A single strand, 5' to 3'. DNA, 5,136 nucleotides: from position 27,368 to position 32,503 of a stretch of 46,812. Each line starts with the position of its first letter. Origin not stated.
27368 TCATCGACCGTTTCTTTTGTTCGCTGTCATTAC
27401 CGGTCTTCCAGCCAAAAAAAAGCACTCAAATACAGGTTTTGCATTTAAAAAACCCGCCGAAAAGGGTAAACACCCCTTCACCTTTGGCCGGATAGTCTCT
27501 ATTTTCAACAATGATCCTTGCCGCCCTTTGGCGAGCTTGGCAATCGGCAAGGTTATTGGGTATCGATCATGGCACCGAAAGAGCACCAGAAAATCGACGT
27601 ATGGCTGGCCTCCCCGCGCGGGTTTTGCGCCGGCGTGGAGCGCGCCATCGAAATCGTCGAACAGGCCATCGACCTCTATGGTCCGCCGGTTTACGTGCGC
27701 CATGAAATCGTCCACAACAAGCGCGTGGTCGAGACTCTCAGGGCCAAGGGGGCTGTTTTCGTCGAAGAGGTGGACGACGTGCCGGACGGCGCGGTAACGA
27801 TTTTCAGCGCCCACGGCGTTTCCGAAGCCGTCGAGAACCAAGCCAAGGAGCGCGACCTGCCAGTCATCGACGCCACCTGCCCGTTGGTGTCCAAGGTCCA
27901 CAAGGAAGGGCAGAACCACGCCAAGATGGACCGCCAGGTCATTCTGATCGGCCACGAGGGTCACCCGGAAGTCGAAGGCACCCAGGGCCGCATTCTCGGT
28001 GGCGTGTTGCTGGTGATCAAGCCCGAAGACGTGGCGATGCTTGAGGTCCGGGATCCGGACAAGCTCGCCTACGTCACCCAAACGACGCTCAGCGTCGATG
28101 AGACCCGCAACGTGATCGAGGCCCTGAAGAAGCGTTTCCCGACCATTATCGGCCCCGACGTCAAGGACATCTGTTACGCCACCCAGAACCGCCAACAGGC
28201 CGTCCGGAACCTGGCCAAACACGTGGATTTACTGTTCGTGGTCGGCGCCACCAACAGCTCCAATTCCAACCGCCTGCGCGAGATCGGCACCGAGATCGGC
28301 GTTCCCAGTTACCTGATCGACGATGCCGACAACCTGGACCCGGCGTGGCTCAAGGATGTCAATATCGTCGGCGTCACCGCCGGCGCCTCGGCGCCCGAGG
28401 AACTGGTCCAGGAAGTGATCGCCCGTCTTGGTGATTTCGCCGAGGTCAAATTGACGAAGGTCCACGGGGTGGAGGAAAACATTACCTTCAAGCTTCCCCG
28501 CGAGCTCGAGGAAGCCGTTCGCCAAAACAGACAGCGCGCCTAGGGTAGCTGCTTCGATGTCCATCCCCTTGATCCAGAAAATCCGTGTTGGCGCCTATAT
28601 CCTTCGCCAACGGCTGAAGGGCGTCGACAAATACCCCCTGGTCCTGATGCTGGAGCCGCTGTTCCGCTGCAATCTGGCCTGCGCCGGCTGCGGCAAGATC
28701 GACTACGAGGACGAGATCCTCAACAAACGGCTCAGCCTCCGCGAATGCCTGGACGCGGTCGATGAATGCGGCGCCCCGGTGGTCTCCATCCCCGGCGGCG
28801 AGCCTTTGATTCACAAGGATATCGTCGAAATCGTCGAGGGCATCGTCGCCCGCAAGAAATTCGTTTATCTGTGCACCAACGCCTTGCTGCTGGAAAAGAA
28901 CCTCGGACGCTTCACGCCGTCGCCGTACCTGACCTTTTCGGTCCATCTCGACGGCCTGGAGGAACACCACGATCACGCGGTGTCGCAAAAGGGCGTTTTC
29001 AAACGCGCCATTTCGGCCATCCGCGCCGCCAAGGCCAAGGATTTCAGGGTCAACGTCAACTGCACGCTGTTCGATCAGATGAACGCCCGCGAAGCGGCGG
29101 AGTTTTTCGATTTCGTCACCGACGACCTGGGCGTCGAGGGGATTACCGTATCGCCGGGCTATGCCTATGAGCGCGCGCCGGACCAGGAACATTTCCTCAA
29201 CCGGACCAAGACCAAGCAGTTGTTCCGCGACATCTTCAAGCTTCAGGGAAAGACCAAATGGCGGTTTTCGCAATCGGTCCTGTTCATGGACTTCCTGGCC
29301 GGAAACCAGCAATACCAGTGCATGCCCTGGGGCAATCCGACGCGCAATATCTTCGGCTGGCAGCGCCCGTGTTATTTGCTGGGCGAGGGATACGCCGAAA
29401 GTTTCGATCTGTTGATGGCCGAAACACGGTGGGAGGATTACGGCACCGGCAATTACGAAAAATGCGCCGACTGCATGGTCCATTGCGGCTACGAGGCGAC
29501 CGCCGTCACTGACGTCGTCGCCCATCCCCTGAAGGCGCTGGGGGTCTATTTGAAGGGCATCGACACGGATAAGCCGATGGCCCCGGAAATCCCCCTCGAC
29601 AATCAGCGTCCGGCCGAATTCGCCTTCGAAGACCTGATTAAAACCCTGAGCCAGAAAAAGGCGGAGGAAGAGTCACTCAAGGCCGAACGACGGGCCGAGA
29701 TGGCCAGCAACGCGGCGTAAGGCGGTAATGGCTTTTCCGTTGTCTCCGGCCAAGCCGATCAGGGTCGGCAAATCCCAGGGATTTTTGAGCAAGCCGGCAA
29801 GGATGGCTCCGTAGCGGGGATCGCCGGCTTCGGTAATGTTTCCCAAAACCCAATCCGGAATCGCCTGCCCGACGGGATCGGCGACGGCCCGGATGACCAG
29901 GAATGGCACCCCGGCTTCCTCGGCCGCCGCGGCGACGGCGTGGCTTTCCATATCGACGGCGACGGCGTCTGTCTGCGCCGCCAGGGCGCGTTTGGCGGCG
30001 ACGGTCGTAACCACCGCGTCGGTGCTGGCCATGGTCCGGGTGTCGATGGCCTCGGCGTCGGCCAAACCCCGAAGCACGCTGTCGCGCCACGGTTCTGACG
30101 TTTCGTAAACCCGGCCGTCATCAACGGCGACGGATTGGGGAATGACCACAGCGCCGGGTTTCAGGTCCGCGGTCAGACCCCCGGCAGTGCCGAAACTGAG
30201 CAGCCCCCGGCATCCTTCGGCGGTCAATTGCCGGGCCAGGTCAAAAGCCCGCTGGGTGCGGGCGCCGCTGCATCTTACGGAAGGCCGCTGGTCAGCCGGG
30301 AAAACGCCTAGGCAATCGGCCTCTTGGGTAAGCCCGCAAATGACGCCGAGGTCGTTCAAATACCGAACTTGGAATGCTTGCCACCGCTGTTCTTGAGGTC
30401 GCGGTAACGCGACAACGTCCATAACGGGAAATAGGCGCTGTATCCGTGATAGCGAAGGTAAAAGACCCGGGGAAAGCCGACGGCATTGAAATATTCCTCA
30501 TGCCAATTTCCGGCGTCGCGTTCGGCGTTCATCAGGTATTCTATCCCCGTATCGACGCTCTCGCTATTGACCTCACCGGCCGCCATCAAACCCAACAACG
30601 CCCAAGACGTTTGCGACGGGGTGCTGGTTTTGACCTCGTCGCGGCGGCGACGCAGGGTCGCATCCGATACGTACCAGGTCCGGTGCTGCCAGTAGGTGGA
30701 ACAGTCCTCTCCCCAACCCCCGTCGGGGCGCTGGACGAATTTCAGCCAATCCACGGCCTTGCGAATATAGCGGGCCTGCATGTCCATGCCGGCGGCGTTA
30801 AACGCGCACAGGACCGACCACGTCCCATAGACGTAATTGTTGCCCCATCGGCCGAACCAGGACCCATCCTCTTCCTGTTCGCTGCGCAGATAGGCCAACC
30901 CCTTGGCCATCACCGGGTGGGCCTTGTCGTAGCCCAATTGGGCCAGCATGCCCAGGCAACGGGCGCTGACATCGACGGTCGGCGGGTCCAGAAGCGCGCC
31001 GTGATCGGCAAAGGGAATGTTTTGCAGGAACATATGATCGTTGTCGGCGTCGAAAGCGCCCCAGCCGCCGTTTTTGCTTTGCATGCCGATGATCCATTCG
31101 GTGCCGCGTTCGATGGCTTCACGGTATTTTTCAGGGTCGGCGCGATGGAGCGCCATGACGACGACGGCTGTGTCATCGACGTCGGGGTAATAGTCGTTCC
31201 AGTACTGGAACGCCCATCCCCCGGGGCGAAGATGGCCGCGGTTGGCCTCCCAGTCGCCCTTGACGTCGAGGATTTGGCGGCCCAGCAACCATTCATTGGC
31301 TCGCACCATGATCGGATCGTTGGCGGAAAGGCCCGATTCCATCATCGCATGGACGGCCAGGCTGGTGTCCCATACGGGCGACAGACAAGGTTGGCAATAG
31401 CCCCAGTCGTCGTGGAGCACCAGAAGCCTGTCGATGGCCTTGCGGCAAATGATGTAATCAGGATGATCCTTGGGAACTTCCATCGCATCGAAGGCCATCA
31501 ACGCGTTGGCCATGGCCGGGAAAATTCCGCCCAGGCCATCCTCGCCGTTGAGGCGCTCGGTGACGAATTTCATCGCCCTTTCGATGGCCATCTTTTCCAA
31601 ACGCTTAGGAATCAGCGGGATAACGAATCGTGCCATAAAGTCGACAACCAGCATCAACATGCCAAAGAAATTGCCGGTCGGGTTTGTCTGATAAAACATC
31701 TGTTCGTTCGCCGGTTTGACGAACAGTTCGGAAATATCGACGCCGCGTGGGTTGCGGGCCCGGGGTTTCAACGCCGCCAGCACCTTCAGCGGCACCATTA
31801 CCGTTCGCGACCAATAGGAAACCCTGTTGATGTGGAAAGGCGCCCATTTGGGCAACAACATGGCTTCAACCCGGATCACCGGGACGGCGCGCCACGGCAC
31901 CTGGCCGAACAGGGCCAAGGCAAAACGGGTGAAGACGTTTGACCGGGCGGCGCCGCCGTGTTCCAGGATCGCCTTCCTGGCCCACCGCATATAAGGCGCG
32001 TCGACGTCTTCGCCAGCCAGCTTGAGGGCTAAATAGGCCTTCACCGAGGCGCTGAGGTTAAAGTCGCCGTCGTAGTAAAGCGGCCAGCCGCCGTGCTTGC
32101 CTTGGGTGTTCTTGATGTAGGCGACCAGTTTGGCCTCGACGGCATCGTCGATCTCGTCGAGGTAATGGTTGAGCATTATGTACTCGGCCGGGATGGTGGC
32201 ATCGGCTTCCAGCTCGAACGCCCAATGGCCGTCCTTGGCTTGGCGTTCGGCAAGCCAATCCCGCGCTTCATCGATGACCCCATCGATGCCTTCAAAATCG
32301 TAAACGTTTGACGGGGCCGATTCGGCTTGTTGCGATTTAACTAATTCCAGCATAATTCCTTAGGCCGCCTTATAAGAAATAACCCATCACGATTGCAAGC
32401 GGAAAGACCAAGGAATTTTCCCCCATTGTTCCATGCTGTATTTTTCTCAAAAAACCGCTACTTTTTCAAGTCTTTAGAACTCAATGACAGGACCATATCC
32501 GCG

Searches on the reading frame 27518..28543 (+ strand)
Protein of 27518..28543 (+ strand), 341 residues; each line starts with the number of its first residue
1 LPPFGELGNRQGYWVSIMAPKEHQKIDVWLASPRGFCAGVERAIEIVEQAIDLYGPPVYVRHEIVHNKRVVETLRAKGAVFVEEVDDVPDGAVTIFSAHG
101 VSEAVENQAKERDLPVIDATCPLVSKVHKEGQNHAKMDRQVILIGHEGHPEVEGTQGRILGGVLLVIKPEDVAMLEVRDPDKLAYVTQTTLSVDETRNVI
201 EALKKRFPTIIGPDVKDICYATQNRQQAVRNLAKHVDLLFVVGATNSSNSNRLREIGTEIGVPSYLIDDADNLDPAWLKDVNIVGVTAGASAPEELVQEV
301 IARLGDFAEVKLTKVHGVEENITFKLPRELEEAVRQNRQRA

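Call 5: search_protein_families(library=pfam, proteins=[window:27518-28543:+], max_evalue=0.01)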
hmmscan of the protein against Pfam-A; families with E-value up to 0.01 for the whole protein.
window:27518-28543:+ (341 aa): 1 family
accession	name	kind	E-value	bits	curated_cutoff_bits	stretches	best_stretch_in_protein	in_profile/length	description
PF02401.23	LYTB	-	2.2e-97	326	24.5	1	28-304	1-266/267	LytB protein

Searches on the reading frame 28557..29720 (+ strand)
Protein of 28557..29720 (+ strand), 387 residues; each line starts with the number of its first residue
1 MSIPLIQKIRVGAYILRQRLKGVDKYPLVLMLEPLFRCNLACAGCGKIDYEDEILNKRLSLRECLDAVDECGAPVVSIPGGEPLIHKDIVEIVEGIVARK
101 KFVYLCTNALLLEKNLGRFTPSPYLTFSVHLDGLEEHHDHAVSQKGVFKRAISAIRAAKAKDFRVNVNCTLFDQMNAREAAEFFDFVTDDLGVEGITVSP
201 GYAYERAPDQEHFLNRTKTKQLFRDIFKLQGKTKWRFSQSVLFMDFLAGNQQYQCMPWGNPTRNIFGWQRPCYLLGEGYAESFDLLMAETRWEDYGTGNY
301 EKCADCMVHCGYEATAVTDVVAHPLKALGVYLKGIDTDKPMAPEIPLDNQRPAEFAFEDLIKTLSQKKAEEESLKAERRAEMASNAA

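Call 5: search_protein_families(library=pfam, proteins=[window:28557-29720:+], max_evalue=0.01)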
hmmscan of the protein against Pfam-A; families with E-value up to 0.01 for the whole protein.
window:28557-29720:+ (387 aa): 2 families
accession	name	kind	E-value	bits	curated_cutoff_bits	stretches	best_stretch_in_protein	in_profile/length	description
PF11946.13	DUF3463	-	1.3e-59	200.2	31.3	1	196-328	1-132/134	Domain of unknown function (DUF3463)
PF04055.27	Radical_SAM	-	2e-17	64.3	29.5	1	35-187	4-166/166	Radical SAM superfamily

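Call 80: search_protein_families(library=ncbifam, proteins=[window:28557-29720:+], max_evalue=1e-10)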
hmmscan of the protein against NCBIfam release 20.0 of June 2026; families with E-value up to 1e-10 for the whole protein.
window:28557-29720:+ (387 aa): 19 families
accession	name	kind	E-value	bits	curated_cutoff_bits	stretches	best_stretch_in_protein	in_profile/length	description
TIGR03470.1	HpnH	equivalog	3.2e-165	548.8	225.05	1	1-319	1-318/318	adenosyl-hopene transferase HpnH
TIGR03961.1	rSAM_PTO1314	hypoth_equivalog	1.9e-23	83.3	306.05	1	20-314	15-306/332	PTO1314 family radical SAM protein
TIGR04051.1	rSAM_NirJ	equivalog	8.6e-21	74.3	515.45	1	35-200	9-175/354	heme d1 biosynthesis radical SAM protein NirJ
TIGR02666.1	moaA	equivalog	1.5e-17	63.6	284.05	1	37-189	19-182/336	GTP 3',8-cyclase MoaA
TIGR04546.1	rSAM_ahbC_deAc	equivalog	2.8e-17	62.6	650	1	23-189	35-202/390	12,18-didecarboxysiroheme deacetylase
TIGR04054.1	rSAM_NirJ1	equivalog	7e-16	57.8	650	1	37-189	45-199/387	putative heme d1 biosynthesis radical SAM protein NirJ1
TIGR04133.1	rSAM_w_lipo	hypoth_equivalog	1.3e-15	57.2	425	1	21-227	16-229/350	TIGR04133 family radical SAM/SPASM protein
TIGR02668.1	moaA_archaeal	equivalog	2.2e-15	56.5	325.25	1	37-192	19-178/303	GTP 3',8-cyclase MoaA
TIGR04545.1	rSAM_ahbD_hemeb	equivalog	3.9e-15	56.1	500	1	37-192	9-166/339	heme b synthase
TIGR03962.1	mycofact_rSAM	equivalog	6.8e-15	55.1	265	1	25-184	9-170/339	mycofactocin radical SAM maturase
TIGR04053.2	TIGR04053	equivalog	7.2e-15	55.1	395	1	24-189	4-175/366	TIGR04053 family radical SAM/SPASM domain-containing protein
TIGR04250.1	SCM_rSAM_ScmE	equivalog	2.8e-14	52.8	400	1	37-196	12-174/358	SynChlorMet cassette radical SAM/SPASM protein ScmE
NF001199.0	PRK00164.2-1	equivalog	5e-14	52.2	231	1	37-189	21-177/308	GTP 3',8-cyclase MoaA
TIGR04347.1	pseudo_SAM_Halo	equivalog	7.4e-14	51.8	525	1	33-194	43-205/390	TIGR04347 family pseudo-SAM/SPASM protein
NF049973.1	radical_Rv1681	equivalog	5.2e-13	48.6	380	1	35-193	79-239/326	Rv1681 family radical SAM protein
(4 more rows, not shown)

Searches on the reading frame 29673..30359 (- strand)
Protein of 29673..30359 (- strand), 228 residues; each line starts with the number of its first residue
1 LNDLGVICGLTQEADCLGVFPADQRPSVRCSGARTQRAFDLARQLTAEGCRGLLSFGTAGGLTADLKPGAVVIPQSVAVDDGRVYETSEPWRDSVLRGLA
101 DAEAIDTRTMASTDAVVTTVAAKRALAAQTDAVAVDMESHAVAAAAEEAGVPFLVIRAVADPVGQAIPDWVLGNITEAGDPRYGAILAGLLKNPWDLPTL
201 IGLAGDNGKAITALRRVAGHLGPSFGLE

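Call 45: search_protein_families(library=pfam, proteins=[window:29673-30359:-], max_evalue=0.0001)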
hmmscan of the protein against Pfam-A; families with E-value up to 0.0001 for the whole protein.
window:29673-30359:- (228 aa): 1 family
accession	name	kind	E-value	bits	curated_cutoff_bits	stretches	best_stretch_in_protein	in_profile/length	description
PF01048.26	PNP_UDP_1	-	3.7e-20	72.8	25.1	1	45-165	68-202/233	Phosphorylase superfamily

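Call 80: search_protein_families(library=ncbifam, proteins=[window:29673-30359:-], max_evalue=1e-10)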
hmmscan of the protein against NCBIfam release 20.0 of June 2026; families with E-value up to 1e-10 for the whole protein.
window:29673-30359:- (228 aa): 4 families
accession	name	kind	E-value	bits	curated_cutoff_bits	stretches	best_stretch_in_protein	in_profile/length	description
TIGR03468.1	HpnG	hypoth_equivalog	1.3e-62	211.1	187.1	1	22-217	18-212/212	hopanoid-associated phosphorylase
NF005476.0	PRK07077.1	equivalog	3.5e-44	150.9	215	1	6-219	14-229/243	phosphorylase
TIGR03664.1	fut_nucase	equivalog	3.6e-13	49.8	124.7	0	107-165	147-205/228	futalosine hydrolase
NF004079.0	PRK05584.1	equivalog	1.6e-11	44.1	169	0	109-162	145-199/232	5'-methylthioadenosine/adenosylhomocysteine nucleosidase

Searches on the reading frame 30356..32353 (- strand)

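Call 5: search_protein_families(library=pfam, proteins=[window:30356-32353:-], max_evalue=0.01)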
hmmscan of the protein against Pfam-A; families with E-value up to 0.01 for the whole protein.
window:30356-32353:- (665 aa): 5 families
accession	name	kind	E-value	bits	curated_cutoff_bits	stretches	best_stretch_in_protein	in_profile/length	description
PF13243.12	SQHop_cyclase_C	-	4.2e-140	466.7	26.1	1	324-651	1-318/319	Squalene-hopene cyclase C-terminal domain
PF13249.12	SQHop_cyclase_N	-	4e-115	384.4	26.2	1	27-315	1-290/291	Squalene-hopene cyclase N-terminal domain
PF09492.16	Pec_lyase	-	1.3e-06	28.3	22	1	398-452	48-101/292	Pectic acid lyase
PF00432.27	Prenyltrans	-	1.1e-05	25.5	26.5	1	412-550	50-170/304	Prenyltransferase alpha-alpha toroid domain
PF07678.20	TED_complement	-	0.0045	16.6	22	0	395-616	95-295/312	A-macroglobulin TED domain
